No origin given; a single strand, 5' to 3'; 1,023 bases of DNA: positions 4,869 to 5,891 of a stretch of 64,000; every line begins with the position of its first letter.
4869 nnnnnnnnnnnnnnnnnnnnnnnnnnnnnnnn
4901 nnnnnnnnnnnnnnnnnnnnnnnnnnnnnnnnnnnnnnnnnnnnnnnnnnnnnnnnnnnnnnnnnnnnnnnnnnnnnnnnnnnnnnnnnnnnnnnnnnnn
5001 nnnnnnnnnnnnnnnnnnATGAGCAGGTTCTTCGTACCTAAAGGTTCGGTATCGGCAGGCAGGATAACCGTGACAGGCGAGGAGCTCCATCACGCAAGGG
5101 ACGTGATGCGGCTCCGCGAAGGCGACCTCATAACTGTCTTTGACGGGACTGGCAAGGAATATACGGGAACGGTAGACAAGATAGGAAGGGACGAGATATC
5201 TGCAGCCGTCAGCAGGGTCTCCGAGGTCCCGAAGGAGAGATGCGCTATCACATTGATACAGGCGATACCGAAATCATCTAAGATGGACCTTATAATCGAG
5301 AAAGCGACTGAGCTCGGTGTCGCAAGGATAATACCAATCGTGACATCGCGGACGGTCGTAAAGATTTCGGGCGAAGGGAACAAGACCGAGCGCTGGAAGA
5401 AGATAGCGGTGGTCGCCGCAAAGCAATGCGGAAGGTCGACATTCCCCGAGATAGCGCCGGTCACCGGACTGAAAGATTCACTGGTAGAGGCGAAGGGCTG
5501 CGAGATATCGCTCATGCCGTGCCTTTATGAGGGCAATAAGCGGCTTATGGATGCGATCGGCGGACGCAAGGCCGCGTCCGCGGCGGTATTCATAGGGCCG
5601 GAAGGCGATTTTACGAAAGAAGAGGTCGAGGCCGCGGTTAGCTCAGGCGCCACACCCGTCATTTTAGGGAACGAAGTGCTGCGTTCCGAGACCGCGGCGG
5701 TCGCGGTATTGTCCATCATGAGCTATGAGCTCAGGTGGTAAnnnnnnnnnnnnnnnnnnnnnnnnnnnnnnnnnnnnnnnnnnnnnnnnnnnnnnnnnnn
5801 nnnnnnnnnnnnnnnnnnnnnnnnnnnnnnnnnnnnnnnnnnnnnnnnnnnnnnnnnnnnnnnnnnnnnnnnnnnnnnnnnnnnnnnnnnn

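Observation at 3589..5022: MEMO1-like and AMMECR1-like genes in one reading frame, joined across an in-frame TGA, with no radical SAM partner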

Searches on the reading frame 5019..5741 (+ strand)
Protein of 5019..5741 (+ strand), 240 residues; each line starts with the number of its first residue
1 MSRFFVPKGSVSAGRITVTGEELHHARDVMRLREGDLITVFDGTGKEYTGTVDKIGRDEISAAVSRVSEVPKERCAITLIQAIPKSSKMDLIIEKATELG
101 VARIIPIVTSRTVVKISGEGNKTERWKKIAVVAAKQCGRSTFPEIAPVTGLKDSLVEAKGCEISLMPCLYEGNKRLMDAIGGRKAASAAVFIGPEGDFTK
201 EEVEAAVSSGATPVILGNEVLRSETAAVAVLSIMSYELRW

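Call 30: search_protein_families(library=ncbifam, proteins=[L003:1280-2689:+], max_evalue=0.001)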
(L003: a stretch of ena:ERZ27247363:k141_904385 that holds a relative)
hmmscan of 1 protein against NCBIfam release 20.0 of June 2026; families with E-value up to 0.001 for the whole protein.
L003:1280-2689:+ (469 aa): 36 families (the best 25 are shown)
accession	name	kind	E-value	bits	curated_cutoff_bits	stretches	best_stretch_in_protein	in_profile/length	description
TIGR03471.1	HpnJ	equivalog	3.1e-76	257.2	577.6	1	23-462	31-463/472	hopanoid biosynthesis associated radical SAM protein HpnJ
TIGR02026.1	BchE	equivalog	7.5e-69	232.9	481.35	1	22-450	18-444/497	magnesium-protoporphyrin IX monomethyl ester anaerobic oxidative cyclase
NF050148.1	rSAM_ApyD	equivalog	9.9e-59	199.3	750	1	21-389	20-395/645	RiPP biosynthesis radical SAM protein ApyD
TIGR04479.1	bcpD_PhpK_rSAM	subfamily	4.3e-50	170.5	600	1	27-363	73-407/504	PhpK family radical SAM P-methyltransferase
TIGR04072.2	rSAM_ladder_B12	equivalog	2.6e-46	158.2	360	1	26-398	18-383/443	lipid biosynthesis B12-binding/radical SAM protein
NF038361.1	rSAM_Sden_1168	equivalog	6.5e-46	157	575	1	23-430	82-513/560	Sden_1168 family B12-binding radical SAM P-methyltransferase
TIGR04367.1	HpnR_B12_rSAM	equivalog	4.1e-38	131.1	650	1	1-390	1-376/490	hopanoid C-3 methylase HpnR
TIGR03975.1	rSAM_ocin_1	subfamily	8e-36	123.7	281.85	1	50-358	112-423/606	RiPP maturation radical SAM C-methyltransferase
TIGR04385.1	B12_rSAM_cofa1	equivalog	1.4e-35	123.4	450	1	26-362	20-361/438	B12 lower ligand biosynthesis radical SAM protein BzaD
TIGR04014.1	B12_SAM_MJ_0865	equivalog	1.4e-35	122.9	360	1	74-386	46-357/434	methyl-coenzyme M reductase glutamine C-methyltransferase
TIGR04013.1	B12_SAM_MJ_1487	hypoth_equivalog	2e-35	122.4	251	1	48-383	24-353/382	TIGR04013 family B12-binding domain/radical SAM domain-containing protein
NF033070.1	rSAM_AprD4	equivalog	3e-34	118.7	500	1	141-427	144-426/456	AprD4 family radical SAM diol-dehydratase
TIGR04295.1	B12_rSAM_oligo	hypoth_equivalog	1.7e-28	99.5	400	1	26-333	25-332/422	TIGR04295 family B12-binding domain-containing radical SAM protein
TIGR04190.1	B12_SAM_Ta0216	equivalog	1.7e-22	79.8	500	1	26-369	37-398/554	TIGR04190 family B12-binding domain/radical SAM domain protein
TIGR04428.1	B12_rSAM_trp_MT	equivalog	3.5e-19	68.6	500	1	28-381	18-415/558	tryptophan 2-C-methyltransferase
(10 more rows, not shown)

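Call 37: search_protein_families(library=ncbifam, proteins=[window:5019-5741:+], max_evalue=1e-10)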
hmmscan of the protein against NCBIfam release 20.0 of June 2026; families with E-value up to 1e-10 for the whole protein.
window:5019-5741:+ (240 aa): 23 families
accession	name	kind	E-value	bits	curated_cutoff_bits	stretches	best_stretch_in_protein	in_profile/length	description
NF008709.0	PRK11713.7-4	equivalog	1.1e-65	221.4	292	1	1-237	1-241/246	16S rRNA (uracil(1498)-N(3))-methyltransferase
NF008692.0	PRK11713.1-5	equivalog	2.1e-62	210.7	196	1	1-236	3-241/246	16S rRNA (uracil(1498)-N(3))-methyltransferase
TIGR00046.1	TIGR00046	subfamily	2.1e-53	181.1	41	1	3-238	4-237/240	RsmE family RNA methyltransferase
NF008693.0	PRK11713.2-3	equivalog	1.8e-50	171.5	210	1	4-238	6-242/246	16S rRNA (uracil(1498)-N(3))-methyltransferase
NF008705.0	PRK11713.6-4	equivalog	1e-49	169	343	1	1-232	1-232/248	16S rRNA (uracil(1498)-N(3))-methyltransferase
NF008697.0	PRK11713.4-1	equivalog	3.8e-47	160.7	234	1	4-237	7-242/250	16S rRNA (uracil(1498)-N(3))-methyltransferase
NF008694.0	PRK11713.3-2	equivalog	7.5e-44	149.9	234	1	3-234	9-237/245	16S rRNA (uracil(1498)-N(3))-methyltransferase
NF008706.0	PRK11713.7-1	equivalog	5.7e-43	147.4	273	1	13-234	12-226/232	16S rRNA (uracil(1498)-N(3))-methyltransferase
NF008696.0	PRK11713.3-5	equivalog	2.5e-42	145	234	1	1-235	6-239/248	16S rRNA (uracil(1498)-N(3))-methyltransferase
NF008703.0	PRK11713.6-2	equivalog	9.6e-42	142.8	291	1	2-234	5-235/242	16S rRNA (uracil(1498)-N(3))-methyltransferase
NF008707.0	PRK11713.7-2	equivalog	1.3e-41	142.5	327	1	2-238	12-253/255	16S rRNA (uracil(1498)-N(3))-methyltransferase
NF008691.0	PRK11713.1-4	equivalog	3.7e-38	131.1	279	1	1-238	1-248/252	16S rRNA (uracil(1498)-N(3))-methyltransferase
NF008690.0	PRK11713.1-1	equivalog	4.5e-37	127.7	342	1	3-234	5-235/243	16S rRNA (uracil(1498)-N(3))-methyltransferase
NF008711.0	PRK11713.7-6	equivalog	6.9e-37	127.4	304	1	3-236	5-240/244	16S rRNA (uracil(1498)-N(3))-methyltransferase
NF008702.0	PRK11713.6-1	equivalog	1.5e-36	125.8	269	1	2-233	2-228/235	16S rRNA (uracil(1498)-N(3))-methyltransferase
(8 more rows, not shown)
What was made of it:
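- Checked: The ATGA overlap with rsmE at 5019-5022 is present, and rsmE is confirmed (NF008692, 210.7 bits, cutoff 196; call 37).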

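Call 39: find_encoding_contigs(protein=window:5019-5741:+, flank=3000, max_places=10)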
Protein window:5019-5741:+ (240 aa): 1 contig read that carries it; 1 place shown.
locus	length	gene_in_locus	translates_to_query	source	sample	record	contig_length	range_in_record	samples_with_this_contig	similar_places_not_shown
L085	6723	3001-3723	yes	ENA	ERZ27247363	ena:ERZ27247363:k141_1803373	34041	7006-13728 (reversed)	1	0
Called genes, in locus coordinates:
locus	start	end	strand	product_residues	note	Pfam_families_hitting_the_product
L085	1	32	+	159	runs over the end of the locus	PF01243:PNPOx_N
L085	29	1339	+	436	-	PF00085:Thioredoxin, PF03190:Thioredox_DsbH, PF13899:Thioredoxin_7, PF13098:Thioredoxin_2, PF13414:TPR_11 (faint), PF17820:PDZ_6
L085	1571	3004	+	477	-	PF01875:Memo, PF01871:AMMECR1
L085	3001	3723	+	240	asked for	PF20260:PUA_4, PF04452:Methyltrans_RNA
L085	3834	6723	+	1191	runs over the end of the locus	PF02463:SMC_N, PF13175:AAA_15 (weak), PF13304:AAA_21 (weak), PF13476:AAA_23, PF13555:AAA_29 (faint), PF24161:CCDC39 (faint), PF06470:SMC_hinge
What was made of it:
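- Tried and rejected: The rsmE look-up returned only the ENA contig (call 39).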
